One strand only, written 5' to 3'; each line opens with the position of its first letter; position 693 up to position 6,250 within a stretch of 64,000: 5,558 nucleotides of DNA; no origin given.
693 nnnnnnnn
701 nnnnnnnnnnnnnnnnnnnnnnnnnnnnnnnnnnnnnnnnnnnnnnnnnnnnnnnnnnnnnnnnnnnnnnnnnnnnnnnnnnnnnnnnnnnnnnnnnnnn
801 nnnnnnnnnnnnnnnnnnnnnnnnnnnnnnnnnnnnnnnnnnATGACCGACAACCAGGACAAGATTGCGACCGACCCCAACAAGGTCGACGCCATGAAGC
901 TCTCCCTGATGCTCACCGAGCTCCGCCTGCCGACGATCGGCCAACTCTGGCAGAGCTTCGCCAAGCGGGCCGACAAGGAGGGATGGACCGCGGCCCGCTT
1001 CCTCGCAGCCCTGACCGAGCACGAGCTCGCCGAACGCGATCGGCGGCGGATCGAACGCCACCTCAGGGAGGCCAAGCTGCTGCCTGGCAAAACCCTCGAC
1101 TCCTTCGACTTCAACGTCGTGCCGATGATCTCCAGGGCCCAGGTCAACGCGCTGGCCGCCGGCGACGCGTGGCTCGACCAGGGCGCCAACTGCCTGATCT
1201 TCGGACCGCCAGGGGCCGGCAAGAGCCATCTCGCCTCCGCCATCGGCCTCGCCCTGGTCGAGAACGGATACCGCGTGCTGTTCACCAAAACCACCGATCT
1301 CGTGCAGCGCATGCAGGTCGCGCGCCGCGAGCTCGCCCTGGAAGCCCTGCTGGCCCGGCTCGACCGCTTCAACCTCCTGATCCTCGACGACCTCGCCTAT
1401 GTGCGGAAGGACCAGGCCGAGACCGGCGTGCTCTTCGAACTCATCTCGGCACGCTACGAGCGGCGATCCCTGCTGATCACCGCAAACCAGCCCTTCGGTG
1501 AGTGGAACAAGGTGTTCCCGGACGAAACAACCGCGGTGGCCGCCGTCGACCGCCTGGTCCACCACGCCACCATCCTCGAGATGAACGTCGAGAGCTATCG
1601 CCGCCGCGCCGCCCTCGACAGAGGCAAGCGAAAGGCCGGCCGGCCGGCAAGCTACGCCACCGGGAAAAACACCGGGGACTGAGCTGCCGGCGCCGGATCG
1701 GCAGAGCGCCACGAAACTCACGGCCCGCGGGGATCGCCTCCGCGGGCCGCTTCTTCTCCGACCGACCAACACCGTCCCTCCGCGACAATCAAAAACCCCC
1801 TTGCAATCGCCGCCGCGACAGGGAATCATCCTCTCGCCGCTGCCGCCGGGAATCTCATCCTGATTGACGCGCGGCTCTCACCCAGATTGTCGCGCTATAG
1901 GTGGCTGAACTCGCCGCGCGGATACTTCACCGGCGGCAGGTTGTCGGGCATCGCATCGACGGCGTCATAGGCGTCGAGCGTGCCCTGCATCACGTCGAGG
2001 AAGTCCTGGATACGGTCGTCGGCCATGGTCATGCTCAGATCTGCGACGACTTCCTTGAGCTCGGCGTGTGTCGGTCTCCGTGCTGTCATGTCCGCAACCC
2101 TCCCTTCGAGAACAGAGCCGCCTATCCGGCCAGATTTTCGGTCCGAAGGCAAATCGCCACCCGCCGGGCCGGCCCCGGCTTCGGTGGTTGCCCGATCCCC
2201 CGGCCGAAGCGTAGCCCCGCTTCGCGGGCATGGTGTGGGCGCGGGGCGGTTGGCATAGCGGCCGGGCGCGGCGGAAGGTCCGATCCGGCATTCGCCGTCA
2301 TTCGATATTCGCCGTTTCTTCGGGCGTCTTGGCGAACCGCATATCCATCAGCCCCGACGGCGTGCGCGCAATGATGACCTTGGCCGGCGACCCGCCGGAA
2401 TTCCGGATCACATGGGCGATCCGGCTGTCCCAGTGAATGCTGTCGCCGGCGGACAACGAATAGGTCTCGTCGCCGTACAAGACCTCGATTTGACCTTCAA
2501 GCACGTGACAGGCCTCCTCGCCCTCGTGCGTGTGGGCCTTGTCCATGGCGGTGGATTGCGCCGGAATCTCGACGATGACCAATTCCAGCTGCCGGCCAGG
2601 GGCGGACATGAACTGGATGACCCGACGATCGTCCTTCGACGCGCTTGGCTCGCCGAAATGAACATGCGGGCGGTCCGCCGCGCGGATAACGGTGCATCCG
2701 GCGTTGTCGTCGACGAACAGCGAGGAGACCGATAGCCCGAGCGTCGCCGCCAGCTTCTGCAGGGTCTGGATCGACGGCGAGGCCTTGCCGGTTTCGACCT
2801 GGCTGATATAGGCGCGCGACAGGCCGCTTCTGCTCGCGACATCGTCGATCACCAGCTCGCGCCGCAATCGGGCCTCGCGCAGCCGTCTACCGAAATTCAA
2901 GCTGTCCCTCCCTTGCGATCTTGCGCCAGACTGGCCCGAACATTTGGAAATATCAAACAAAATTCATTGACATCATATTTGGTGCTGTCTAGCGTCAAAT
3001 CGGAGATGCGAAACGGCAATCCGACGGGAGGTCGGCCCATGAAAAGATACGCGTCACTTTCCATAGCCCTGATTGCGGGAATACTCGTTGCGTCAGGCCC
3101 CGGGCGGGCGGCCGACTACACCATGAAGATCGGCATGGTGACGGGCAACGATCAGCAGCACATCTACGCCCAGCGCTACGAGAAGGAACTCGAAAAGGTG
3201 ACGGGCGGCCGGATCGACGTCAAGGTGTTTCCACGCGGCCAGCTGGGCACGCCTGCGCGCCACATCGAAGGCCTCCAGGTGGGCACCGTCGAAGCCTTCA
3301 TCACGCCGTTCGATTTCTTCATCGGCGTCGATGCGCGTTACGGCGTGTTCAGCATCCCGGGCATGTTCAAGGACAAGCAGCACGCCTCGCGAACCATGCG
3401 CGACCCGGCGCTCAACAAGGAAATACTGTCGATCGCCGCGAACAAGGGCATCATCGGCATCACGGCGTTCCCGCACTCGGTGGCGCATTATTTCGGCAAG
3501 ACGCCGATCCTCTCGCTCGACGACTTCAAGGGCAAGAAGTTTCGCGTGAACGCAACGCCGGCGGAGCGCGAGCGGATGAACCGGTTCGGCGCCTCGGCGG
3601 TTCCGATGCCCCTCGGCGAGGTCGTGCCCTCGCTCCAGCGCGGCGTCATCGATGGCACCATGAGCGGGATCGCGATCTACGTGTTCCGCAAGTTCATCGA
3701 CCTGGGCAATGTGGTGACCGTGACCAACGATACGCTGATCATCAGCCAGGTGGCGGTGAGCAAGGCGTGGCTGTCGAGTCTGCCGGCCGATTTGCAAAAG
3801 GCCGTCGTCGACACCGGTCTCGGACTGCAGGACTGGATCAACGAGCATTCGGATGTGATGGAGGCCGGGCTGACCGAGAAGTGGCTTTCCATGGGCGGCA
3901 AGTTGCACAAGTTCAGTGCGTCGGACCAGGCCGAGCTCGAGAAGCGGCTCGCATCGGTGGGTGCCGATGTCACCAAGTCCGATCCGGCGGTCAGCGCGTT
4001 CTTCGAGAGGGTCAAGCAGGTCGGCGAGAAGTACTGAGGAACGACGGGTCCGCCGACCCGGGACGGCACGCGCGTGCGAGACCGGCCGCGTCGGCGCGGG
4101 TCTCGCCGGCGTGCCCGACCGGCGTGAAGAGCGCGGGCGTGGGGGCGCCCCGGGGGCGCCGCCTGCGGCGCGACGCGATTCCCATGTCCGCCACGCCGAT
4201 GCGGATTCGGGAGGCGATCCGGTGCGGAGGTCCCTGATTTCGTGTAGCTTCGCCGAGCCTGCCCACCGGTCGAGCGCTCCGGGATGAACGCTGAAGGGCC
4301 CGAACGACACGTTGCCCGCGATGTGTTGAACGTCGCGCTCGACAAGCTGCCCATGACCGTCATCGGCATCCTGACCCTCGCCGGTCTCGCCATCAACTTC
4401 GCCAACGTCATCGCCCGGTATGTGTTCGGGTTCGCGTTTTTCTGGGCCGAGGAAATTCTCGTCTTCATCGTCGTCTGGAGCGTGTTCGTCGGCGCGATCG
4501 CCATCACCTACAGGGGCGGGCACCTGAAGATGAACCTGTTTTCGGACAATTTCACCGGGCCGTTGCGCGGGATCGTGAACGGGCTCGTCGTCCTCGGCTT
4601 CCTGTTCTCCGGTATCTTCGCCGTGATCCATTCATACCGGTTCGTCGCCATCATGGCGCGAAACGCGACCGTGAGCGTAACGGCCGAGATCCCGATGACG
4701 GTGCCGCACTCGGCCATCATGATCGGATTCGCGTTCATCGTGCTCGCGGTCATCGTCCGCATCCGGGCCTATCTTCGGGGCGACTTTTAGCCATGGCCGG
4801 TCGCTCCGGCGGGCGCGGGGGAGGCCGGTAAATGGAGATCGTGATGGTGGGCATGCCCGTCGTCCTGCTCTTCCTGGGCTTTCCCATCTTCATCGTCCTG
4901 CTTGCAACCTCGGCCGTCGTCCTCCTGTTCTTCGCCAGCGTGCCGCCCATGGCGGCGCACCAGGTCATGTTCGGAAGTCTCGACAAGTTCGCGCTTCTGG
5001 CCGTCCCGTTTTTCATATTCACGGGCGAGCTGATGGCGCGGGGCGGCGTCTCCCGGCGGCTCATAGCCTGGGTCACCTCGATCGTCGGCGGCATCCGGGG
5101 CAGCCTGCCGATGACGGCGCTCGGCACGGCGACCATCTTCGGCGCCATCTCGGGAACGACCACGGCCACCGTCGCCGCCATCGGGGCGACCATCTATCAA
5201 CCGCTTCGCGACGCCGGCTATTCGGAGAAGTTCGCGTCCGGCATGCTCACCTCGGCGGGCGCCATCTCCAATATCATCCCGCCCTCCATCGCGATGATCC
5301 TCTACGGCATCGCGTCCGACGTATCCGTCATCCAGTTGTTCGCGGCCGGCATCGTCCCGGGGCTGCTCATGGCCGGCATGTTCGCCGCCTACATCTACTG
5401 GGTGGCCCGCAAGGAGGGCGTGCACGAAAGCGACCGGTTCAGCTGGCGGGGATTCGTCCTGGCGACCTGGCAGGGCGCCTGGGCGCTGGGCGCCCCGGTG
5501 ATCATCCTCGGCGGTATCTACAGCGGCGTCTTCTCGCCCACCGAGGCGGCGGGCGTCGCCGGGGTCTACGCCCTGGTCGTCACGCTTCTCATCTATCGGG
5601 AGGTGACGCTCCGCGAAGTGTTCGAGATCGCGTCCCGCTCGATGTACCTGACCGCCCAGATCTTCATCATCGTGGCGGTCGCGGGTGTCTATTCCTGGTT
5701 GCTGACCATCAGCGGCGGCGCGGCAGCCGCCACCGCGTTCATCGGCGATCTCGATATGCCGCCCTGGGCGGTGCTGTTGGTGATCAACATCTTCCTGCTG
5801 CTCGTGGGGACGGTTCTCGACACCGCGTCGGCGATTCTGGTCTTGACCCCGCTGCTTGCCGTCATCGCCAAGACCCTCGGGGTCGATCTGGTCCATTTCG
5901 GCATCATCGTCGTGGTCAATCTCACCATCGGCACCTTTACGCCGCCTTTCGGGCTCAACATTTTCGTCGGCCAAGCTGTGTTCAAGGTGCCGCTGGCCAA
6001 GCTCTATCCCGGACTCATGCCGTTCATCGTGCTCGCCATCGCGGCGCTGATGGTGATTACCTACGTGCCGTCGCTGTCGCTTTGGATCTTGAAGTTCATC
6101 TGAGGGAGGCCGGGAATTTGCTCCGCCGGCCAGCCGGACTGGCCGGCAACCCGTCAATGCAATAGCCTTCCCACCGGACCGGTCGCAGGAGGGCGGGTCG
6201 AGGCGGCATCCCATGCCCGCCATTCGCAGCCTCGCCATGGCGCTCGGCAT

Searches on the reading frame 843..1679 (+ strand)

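Call 85: search_protein_families(library=pfam, proteins=[window:843-1679:+], max_evalue=0.001)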
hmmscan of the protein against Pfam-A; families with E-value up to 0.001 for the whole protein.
window:843-1679:+ (279 aa): 5 families
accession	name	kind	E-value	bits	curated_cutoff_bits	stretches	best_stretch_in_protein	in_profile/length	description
PF01695.23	IstB_IS21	-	3.9e-64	216.9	24.1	1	24-256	3-234/238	IstB-like ATP binding protein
PF00308.24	Bac_DnaA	-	1e-07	32.7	23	1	115-215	35-138/162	Bacterial DnaA ATPAse domain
PF13191.12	AAA_16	-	6.3e-05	24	32.6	1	113-185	23-103/167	AAA ATPase domain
PF20720.3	nSTAND3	-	6.4e-05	23.1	27.2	1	111-154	14-57/155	Novel STAND NTPase 3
PF00004.35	AAA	-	0.00022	22.1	21.2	1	118-191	2-73/131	ATPase family associated with various cellular activities (AAA)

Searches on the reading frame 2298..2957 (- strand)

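Call 85: search_protein_families(library=pfam, proteins=[window:2298-2957:-], max_evalue=0.001)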
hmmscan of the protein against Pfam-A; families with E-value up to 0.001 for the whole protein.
window:2298-2957:- (219 aa): 6 families
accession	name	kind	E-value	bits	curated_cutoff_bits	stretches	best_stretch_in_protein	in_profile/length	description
PF07883.17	Cupin_2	-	1.7e-15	56.9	27.2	1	138-195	10-67/70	Cupin domain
PF01381.28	HTH_3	-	5e-13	49.3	23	1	26-78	1-53/55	Helix-turn-helix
PF13560.12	HTH_31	-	1.6e-12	48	27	1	22-77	2-58/64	Helix-turn-helix domain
PF12844.13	HTH_19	-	6.5e-07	29.6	30.2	1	23-76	1-54/64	Helix-turn-helix domain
PF13443.12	HTH_26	-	4.6e-05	24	22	1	25-82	1-59/63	Cro/C1-type HTH DNA-binding domain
PF05899.18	Cupin_3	-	0.00084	19.4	23.5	0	145-174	24-54/74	EutQ-like cupin domain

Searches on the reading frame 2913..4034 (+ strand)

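Call 64: search_protein_families(library=pfam, proteins=[window:2913-4034:+], max_evalue=0.00001)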
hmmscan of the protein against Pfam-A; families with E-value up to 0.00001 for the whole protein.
window:2913-4034:+ (374 aa): 1 family
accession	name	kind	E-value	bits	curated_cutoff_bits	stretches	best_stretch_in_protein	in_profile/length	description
PF03480.18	DctP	-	4.6e-50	171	23.4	1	77-351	6-280/286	Bacterial extracellular solute-binding protein, family 7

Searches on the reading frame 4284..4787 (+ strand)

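Call 85: search_protein_families(library=pfam, proteins=[window:4284-4787:+], max_evalue=0.001)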
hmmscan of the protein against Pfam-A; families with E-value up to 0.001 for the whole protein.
window:4284-4787:+ (168 aa): 1 family
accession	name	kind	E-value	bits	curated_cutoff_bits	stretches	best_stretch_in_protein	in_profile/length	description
PF04290.18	DctQ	-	1.6e-23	83.4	28.3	1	36-162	3-128/132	Tripartite ATP-independent periplasmic transporters, DctQ component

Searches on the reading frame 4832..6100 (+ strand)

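Call 64: search_protein_families(library=pfam, proteins=[window:4832-6100:+], max_evalue=0.00001)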
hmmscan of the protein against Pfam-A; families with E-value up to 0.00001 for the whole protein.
window:4832-6100:+ (423 aa): 1 family
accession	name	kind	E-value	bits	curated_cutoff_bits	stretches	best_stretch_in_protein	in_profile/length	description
PF06808.19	DctM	-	1.6e-106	357.1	23.8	1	8-415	3-413/413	Tripartite ATP-independent periplasmic transporter, DctM component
